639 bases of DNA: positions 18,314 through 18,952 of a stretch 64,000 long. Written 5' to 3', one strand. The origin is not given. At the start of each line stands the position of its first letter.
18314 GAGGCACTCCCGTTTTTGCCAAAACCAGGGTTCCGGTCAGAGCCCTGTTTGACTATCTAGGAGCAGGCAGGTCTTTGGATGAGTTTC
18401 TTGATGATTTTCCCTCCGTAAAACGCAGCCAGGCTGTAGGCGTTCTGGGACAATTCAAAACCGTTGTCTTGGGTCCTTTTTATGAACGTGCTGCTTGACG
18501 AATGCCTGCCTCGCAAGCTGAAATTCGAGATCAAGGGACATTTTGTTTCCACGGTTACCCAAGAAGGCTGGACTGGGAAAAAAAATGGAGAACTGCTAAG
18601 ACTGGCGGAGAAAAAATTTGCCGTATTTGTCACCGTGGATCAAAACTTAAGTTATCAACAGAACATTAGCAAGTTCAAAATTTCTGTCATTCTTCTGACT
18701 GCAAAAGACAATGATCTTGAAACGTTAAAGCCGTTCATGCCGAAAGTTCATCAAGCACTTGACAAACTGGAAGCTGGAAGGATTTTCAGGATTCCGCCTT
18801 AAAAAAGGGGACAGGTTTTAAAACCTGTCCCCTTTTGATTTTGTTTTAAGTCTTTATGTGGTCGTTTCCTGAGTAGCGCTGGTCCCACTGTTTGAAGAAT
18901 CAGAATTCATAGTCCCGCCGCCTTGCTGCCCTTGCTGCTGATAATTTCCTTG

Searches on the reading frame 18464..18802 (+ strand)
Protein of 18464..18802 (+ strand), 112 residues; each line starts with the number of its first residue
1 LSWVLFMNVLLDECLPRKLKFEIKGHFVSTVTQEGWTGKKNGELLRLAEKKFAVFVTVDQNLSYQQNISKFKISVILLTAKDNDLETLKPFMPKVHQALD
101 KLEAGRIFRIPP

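Call 57: search_protein_families(library=pfam, proteins=[window:18464-18802:+], max_evalue=0.0001)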
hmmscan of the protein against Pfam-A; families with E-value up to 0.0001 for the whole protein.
window:18464-18802:+ (112 aa): 1 family
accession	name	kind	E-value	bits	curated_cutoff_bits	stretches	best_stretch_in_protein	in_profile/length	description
PF18480.7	DUF5615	-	6.5e-08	32.9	23.8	1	7-106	1-103/110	Domain of unknown function (DUF5615)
